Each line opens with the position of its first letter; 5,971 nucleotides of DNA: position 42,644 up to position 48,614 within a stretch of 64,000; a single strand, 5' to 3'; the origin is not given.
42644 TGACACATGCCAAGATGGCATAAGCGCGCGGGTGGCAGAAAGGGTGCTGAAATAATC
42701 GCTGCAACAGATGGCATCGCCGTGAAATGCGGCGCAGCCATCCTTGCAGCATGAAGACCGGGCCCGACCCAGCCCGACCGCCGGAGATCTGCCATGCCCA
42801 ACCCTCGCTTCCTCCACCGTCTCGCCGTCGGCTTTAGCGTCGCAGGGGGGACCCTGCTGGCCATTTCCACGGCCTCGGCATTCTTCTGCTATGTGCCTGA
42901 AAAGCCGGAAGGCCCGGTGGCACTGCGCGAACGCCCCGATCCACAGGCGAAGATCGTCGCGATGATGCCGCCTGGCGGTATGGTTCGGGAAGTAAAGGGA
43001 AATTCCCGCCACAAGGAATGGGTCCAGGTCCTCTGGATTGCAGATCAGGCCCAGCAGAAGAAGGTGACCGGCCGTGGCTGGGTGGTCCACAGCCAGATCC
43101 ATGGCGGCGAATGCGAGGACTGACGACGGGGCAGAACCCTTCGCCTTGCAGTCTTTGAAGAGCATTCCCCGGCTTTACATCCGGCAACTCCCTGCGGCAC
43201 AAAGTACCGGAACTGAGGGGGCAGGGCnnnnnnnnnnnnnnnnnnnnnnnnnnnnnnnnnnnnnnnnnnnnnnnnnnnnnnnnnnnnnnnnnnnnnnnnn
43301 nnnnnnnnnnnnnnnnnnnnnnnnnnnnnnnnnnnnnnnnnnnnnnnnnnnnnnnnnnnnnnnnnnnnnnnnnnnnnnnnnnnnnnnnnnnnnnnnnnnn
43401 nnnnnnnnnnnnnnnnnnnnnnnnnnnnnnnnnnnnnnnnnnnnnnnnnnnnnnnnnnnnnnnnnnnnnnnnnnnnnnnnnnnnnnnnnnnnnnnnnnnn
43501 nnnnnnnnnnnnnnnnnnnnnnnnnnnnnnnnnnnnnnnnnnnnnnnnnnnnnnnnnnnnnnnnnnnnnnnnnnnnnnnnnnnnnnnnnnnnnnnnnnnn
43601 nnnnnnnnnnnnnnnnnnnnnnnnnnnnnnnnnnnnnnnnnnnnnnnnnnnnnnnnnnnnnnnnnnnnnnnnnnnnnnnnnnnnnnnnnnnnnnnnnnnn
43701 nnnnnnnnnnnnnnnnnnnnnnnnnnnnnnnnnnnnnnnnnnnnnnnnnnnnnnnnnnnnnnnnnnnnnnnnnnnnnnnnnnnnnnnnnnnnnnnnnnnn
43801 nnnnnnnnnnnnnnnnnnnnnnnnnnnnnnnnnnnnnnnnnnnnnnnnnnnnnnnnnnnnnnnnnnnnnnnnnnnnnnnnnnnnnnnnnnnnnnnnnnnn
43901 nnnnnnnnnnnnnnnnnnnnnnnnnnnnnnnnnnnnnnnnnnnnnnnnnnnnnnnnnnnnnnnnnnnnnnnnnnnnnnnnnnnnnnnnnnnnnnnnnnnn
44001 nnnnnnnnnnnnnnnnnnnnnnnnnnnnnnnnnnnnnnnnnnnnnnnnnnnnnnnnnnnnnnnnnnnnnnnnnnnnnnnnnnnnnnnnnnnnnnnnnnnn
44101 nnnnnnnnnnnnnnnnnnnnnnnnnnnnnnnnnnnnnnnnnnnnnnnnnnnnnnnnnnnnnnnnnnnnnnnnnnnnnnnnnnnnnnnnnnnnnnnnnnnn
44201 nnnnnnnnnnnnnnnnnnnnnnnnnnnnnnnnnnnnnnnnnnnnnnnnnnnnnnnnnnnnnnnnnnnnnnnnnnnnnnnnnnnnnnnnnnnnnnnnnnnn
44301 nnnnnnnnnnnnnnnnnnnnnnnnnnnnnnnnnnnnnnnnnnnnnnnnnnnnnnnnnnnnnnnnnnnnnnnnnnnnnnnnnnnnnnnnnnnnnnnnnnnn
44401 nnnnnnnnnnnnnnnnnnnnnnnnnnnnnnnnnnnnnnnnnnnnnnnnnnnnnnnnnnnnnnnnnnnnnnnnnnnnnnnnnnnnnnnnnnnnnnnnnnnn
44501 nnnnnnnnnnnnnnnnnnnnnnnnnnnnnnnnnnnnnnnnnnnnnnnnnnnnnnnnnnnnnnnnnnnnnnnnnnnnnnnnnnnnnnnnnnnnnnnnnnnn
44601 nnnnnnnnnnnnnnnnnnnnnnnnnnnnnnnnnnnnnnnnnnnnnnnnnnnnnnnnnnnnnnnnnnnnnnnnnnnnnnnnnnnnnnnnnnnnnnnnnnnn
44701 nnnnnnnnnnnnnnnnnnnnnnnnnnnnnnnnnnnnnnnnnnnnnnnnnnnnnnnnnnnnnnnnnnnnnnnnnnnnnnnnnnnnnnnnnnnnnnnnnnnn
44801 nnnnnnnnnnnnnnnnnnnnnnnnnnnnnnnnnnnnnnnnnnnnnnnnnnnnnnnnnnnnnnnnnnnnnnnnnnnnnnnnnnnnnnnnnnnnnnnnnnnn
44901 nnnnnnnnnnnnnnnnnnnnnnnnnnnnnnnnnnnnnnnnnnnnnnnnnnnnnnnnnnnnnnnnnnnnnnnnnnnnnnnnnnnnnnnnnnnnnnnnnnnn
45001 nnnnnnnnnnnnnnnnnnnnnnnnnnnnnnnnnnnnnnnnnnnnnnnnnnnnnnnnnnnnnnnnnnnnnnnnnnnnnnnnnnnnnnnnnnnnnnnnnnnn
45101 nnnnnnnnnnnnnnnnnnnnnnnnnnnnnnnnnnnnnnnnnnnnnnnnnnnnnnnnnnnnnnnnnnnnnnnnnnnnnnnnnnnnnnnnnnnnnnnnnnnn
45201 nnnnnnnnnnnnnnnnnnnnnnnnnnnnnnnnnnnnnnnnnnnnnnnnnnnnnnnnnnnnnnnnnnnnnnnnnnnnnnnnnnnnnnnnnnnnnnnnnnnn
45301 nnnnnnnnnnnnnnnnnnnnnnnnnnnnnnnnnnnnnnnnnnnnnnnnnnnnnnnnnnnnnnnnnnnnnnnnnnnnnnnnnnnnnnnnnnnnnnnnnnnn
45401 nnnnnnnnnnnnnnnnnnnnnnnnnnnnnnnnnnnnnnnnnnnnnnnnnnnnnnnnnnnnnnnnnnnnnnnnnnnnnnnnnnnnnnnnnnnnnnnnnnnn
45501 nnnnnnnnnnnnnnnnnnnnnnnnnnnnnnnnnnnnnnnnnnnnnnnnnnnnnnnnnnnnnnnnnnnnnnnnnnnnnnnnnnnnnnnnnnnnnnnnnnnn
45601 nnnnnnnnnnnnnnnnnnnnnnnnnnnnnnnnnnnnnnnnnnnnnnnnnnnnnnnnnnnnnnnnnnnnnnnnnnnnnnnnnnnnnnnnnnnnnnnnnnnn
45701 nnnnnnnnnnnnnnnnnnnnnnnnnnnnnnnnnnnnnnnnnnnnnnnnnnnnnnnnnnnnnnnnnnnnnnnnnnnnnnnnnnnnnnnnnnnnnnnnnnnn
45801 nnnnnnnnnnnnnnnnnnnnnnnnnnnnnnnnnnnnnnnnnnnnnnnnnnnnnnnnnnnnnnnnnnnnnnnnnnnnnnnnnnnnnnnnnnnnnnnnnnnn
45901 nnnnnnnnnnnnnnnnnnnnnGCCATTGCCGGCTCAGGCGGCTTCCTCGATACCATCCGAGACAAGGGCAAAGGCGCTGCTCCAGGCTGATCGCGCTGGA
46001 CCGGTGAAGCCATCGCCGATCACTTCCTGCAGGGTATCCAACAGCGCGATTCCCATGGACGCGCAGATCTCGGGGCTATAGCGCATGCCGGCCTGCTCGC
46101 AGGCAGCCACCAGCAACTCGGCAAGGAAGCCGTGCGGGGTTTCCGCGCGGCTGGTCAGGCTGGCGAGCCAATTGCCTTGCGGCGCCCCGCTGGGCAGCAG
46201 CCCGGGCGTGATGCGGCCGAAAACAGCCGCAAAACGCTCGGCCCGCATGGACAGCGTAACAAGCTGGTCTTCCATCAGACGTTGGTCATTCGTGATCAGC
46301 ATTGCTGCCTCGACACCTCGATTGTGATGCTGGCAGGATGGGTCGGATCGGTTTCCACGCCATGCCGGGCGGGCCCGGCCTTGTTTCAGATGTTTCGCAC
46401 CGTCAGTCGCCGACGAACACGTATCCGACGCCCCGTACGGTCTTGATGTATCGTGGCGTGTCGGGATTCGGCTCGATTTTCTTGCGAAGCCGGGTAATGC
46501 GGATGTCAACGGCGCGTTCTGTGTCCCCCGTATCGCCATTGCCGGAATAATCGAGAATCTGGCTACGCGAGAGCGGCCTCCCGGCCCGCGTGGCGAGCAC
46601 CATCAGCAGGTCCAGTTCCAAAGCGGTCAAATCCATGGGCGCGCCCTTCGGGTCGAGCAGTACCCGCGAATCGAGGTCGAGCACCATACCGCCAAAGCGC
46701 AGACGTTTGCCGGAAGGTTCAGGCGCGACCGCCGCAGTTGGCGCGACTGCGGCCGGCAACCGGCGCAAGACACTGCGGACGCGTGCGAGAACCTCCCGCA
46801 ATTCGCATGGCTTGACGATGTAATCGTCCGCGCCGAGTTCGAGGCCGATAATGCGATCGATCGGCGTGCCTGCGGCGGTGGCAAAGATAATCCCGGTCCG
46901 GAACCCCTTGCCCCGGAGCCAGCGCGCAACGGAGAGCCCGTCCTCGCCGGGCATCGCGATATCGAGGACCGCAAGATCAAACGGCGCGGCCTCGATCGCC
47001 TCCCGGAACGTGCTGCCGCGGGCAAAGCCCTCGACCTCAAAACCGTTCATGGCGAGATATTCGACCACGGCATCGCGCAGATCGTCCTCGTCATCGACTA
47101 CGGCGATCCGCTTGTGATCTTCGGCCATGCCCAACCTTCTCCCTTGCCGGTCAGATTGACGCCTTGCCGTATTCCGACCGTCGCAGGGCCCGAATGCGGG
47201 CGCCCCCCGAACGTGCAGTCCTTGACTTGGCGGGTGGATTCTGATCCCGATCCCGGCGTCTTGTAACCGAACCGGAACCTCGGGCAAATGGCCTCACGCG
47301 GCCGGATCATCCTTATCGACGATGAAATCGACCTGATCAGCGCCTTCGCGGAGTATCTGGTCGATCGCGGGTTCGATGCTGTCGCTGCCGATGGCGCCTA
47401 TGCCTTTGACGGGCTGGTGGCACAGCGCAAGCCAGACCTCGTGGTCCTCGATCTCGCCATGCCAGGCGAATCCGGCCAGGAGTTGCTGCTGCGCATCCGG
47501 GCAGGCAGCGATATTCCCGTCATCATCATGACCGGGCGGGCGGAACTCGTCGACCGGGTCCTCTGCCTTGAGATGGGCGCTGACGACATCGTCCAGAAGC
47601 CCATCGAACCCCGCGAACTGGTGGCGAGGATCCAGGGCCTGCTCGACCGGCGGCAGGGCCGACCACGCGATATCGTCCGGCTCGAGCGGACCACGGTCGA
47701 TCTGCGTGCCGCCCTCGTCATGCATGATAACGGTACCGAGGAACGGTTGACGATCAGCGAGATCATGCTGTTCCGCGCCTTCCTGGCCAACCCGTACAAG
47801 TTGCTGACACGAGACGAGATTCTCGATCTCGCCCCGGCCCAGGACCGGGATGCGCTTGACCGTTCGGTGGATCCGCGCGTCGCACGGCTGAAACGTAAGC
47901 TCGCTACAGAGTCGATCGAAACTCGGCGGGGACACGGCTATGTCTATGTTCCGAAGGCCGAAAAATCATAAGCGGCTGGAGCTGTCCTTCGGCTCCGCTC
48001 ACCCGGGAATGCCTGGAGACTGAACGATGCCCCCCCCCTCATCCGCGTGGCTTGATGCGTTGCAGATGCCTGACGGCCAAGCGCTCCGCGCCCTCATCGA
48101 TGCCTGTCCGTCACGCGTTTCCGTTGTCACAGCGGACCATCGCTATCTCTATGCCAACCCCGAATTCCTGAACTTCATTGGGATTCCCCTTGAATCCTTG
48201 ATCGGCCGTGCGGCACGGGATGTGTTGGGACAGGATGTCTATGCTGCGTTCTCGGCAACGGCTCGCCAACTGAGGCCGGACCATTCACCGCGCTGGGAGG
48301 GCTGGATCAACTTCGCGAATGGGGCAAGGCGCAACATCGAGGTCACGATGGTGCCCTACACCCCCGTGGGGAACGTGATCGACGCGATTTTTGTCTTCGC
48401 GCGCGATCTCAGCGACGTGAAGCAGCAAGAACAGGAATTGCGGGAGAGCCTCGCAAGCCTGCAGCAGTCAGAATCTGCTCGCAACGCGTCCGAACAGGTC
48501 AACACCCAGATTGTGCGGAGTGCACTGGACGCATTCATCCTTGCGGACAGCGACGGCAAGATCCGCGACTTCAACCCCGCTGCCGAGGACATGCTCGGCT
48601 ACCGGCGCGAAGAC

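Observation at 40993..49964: Possible undescribed multi-component cytoplasmic signalling module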

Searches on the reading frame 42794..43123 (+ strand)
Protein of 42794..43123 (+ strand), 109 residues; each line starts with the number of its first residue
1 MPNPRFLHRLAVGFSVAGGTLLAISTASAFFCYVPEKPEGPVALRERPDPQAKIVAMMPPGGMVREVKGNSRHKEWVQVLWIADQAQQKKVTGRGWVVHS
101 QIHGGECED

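Call 69: search_protein_families(library=pfam, proteins=[window:42794-43123:+], max_evalue=0.01)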
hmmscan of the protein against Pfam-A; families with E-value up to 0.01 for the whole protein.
window:42794-43123:+ (109 aa): 1 family
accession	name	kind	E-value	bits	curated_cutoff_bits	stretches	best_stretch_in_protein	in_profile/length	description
PF08239.17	SH3_3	-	0.00082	19.9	27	1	42-97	3-48/54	Bacterial SH3 domain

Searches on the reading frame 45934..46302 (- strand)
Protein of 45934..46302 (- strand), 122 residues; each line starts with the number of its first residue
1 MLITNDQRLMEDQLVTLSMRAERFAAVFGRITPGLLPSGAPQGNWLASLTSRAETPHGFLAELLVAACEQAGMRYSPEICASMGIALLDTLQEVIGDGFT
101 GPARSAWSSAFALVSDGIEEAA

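Call 22: search_protein_families(library=ncbifam, proteins=[window:45934-46302:-], max_evalue=0.001)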
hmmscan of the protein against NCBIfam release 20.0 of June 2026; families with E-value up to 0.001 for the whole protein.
window:45934-46302:- (122 aa): 0 families

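Call 36: search_solved_structures(query=window:45934-46302:-, max_evalue=10)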
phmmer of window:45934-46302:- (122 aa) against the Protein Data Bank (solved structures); distinct sequences matched with E-value up to 10: 36.
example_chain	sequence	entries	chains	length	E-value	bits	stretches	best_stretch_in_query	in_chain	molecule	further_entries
3ubc_A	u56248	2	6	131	0.015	18.6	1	83-115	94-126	Hemoglobin-like flavoprotein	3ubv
3s1i_A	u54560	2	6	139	0.015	18.5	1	83-115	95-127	Hemoglobin-like flavoprotein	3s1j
1cqx_A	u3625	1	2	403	0.017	18.4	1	51-116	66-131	FLAVOHEMOPROTEIN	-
3ozu_A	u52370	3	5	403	0.017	18.4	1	51-116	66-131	Flavohemoprotein | Flavohemoglobin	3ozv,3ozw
1jf4_A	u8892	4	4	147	0.15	15.3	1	30-117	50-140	monomer hemoglobin component IV | PROTEIN (GLOBIN, MONOMERIC COMPONENT M-IV)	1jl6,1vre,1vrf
3tm9_A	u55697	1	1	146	0.19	15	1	81-117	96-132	Bacterial hemoglobin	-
3tld_A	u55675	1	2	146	0.19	15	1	81-117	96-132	Bacterial hemoglobin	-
1vhb_A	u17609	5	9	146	0.19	15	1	81-117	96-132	HEMOGLOBIN | PROTEIN (HEMOGLOBIN)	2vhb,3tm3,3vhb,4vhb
6h5z_A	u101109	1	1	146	0.26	14.6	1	72-115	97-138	Neuroglobin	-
6h6c_A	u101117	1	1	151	0.28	14.5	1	72-115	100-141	Neuroglobin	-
6ra6_A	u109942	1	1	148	0.3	14.4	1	72-115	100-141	Neuroglobin,Murine neuroglobin mutant,Neuroglobin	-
8grz_A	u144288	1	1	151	0.31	14.3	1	80-115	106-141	Neuroglobin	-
4mpm_A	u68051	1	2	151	0.31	14.3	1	80-115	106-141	Neuroglobin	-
7vqg_A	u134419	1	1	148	0.32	14.3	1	80-115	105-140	Neuroglobin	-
1oj6_A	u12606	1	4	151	0.36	14.1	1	80-115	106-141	Neuroglobin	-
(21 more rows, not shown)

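Call 57: find_homologous_proteins(query=window:45934-46302:-, max_evalue=0.001)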
Query window:45934-46302:- (122 aa): 4 proteins with E <= 0.001 among 22 candidates.
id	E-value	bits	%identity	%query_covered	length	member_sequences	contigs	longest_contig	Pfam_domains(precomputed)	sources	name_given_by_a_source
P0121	6.6e-73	260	100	100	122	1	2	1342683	-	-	-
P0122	3.3e-44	167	67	100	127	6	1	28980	-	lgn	-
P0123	9.1e-44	166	67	100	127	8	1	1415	-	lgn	-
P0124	1.0e-17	82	42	96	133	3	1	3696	-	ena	-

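Call 58: find_encoding_contigs(protein=P0122, flank=10000, max_places=2)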
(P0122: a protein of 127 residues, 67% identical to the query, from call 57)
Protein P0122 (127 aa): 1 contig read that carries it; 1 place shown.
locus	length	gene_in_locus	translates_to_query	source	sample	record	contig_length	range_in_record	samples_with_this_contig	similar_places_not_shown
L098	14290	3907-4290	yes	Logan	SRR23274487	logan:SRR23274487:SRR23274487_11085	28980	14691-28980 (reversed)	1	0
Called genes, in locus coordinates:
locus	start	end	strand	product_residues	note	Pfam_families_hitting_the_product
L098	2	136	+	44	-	?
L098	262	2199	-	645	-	PF00989:PAS (weak), PF08448:PAS_4, PF00989:PAS, PF08448:PAS_4, PF13426:PAS_9, PF00512:HisKA, PF02518:HATPase_c, PF00072:Response_reg, +1 more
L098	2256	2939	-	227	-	PF00072:Response_reg, PF00486:Trans_reg_C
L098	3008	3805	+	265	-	PF00072:Response_reg, PF00486:Trans_reg_C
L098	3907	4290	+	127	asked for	-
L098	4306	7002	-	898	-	PF08447:PAS_3 (weak), PF00512:HisKA, PF02518:HATPase_c, PF00496:SBP_bac_5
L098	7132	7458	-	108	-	-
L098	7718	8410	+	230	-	-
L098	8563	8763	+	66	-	-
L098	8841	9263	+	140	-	PF00042:Globin (weak)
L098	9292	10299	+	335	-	PF07007:LprI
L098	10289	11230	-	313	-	PF01148:CTP_transf_1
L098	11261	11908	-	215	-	PF01553:Acyltransferase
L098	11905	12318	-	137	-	-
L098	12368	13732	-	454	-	PF14378:PAP2_3 (weak), PF00782:DSPc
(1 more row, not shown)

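Call 59: find_encoding_contigs(protein=P0124, flank=10000, max_places=2)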
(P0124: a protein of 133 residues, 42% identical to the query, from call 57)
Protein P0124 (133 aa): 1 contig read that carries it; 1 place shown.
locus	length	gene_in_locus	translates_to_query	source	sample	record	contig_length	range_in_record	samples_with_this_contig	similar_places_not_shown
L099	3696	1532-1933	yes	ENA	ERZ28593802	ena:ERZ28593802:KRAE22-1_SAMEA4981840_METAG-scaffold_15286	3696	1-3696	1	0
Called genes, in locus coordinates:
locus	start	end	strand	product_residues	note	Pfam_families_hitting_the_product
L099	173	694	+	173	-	-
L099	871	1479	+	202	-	-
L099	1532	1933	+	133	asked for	-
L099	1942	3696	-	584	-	?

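Call 74: search_solved_structures(query=A2, max_evalue=1, show_alignments=2)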
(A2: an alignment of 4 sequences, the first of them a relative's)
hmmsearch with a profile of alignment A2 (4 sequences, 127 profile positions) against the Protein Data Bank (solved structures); distinct sequences matched with E-value up to 1: 36.
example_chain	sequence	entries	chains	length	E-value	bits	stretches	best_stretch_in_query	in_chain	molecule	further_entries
3ubc_A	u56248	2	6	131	0.0035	20.6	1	88-118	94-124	Hemoglobin-like flavoprotein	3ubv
3s1i_A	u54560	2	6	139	0.0035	20.6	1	88-118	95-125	Hemoglobin-like flavoprotein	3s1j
1hlb_A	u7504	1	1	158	0.0058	19.9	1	80-120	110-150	HEMOGLOBIN (DEOXY)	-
1hlm_A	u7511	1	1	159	0.0086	19.3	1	80-120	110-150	HEMOGLOBIN (CYANO MET)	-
1jf4_A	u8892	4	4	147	0.0092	19.3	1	65-122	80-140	monomer hemoglobin component IV | PROTEIN (GLOBIN, MONOMERIC COMPONENT M-IV)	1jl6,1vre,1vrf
3tm9_A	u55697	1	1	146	0.012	18.9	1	87-122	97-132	Bacterial hemoglobin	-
1cqx_A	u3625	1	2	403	0.012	18.9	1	54-123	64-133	FLAVOHEMOPROTEIN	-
3ozu_A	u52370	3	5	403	0.012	18.9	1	54-123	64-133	Flavohemoprotein | Flavohemoglobin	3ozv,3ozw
3tld_A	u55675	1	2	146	0.012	18.8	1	87-122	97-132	Bacterial hemoglobin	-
1vhb_A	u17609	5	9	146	0.012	18.8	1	87-122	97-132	HEMOGLOBIN | PROTEIN (HEMOGLOBIN)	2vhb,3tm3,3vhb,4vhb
1hbg_A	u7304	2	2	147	0.023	17.9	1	80-122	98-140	HEMOGLOBIN (CARBONMONOXY) | HEMOGLOBIN (DEOXY)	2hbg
1jf3_A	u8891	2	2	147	0.05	16.9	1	66-121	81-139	monomer hemoglobin component III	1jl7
7vqg_A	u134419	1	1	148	0.1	15.8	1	86-120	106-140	Neuroglobin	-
4mpm_A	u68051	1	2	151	0.11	15.8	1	86-120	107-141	Neuroglobin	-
8grz_A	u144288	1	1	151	0.11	15.8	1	86-120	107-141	Neuroglobin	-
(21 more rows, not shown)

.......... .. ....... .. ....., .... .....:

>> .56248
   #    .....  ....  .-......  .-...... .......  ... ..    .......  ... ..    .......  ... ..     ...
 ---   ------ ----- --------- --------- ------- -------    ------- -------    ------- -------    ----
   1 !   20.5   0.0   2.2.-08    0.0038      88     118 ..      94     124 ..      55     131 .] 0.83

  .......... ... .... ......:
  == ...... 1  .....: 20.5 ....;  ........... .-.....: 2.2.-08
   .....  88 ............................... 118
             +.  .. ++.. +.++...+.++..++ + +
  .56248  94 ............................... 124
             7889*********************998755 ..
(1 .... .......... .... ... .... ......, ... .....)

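Call 77: predict_structure(alignment_id=A2)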
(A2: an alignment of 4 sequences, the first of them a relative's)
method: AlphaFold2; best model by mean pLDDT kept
length: 122 residues; sequences in the alignment: 4
mean_pLDDT: 85.8   pTM: 0.80
mean pLDDT of the five models: 85.8, 85.3, 81.9, 48.0, 47.2
residues with pLDDT >= 90: 57; 70-90: 54; 50-70: 9; < 50: 2
segments of 3 or more residues with pLDDT < 50: none
pLDDT, mean of each block of 10 residues (from residue 1): 78 92 90 68 77 89 85 80 92 94 95 91 80
secondary structure, 60 per line:
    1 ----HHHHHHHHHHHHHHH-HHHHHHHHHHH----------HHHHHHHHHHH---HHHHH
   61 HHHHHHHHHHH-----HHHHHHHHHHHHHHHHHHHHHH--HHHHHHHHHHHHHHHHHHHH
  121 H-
elements in order: H5-19 H21-31 H42-52 H56-71 H77-98 H101-121

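Call 82: fold_search(model_id=the predicted structure, library=pdb)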
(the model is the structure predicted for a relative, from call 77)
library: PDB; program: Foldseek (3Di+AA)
matches with E <= 10: 833; with E <= 0.001: 0
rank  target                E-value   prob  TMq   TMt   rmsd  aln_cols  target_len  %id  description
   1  7ohd_B                1.7e-03  1.00  0.62  0.58   4.9       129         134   19  CRYSTAL STRUCTURE OF FERRIC MURINE NEUROGLOBIN CDLESS MUTANT (released 2022-07-13)
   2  4o2g                  1.9e-03  1.00  0.60  0.52   5.0       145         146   16  Crystal structure of carbomonoxy murine neuroglobin mutant V140W (released 2014-06-18)
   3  6h6i                  2.5e-03  1.00  0.61  0.53   4.9       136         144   18  Ferric murine neuroglobin Gly-loop mutant (released 2019-04-10)
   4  7ohd_A                2.7e-03  1.00  0.65  0.60   4.8       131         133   17  CRYSTAL STRUCTURE OF FERRIC MURINE NEUROGLOBIN CDLESS MUTANT (released 2022-07-13)
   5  1q1f                  2.9e-03  1.00  0.60  0.51   4.9       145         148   17  Crystal structure of murine neuroglobin (released 2004-06-08)
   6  6ra6                  2.9e-03  1.00  0.58  0.51   5.7       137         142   17  Ferric murine neuroglobin Gly-loop44-47/F106A mutant (released 2020-03-11)
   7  3ozu                  3.6e-03  1.00  0.65  0.24   5.1       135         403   21  The Crystal Structure of flavohemoglobin from R. eutrophus in complex with miconazole (released 2011-03-16)
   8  1w92                  3.8e-03  1.00  0.60  0.52   5.2       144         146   16  The structure of carbomonoxy murine neuroglobin reveals a heme- sliding mechanism for affinity regulation (released 2004-11-02)
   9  1oj6_D                4.4e-03  1.00  0.61  0.52   5.2       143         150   17  Human brain neuroglobin three-dimensional structure (released 2003-09-11)
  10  4o1t                  4.4e-03  1.00  0.59  0.50   5.2       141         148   15  Crystal structure of murine neuroglobin mutant F106W (released 2014-06-18)
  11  8grz                  4.4e-03  1.00  0.60  0.52   5.2       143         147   17  X-ray crystal structure of V71C human neuroglobin mutant (released 2023-09-06)
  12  6h5z                  5.6e-03  1.00  0.58  0.51   5.3       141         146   15  Ferric murine neuroglobin F106A mutant (released 2019-04-10)
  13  4o35                  5.6e-03  1.00  0.59  0.50   5.1       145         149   17  Crystal structure of carbomonoxy murine neuroglobin mutant F106W (released 2014-06-18)
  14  7vqg                  5.9e-03  1.00  0.60  0.51   5.6       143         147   17  The X-ray structure of human neuroglobin A15C mutant (released 2022-10-26)
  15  4mpm_B                6.1e-03  1.00  0.61  0.52   5.7       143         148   17  Wild-type human neuroglobin (released 2014-01-15)
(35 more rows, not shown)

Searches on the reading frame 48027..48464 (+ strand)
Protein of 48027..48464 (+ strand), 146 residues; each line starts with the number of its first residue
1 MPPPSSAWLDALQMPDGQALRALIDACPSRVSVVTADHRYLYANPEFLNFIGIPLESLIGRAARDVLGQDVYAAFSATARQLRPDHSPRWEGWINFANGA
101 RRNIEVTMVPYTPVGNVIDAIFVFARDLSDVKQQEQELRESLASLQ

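Call 46: search_solved_structures(query=window:48027-48464:+, max_evalue=0.01, show_alignments=1)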
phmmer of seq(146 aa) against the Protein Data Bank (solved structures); distinct sequences matched with E-value up to 0.01: 1.
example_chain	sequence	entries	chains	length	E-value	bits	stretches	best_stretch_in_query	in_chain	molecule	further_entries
6zj8_A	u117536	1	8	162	0.0054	20.2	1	18-117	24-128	Virulence sensor protein BvgS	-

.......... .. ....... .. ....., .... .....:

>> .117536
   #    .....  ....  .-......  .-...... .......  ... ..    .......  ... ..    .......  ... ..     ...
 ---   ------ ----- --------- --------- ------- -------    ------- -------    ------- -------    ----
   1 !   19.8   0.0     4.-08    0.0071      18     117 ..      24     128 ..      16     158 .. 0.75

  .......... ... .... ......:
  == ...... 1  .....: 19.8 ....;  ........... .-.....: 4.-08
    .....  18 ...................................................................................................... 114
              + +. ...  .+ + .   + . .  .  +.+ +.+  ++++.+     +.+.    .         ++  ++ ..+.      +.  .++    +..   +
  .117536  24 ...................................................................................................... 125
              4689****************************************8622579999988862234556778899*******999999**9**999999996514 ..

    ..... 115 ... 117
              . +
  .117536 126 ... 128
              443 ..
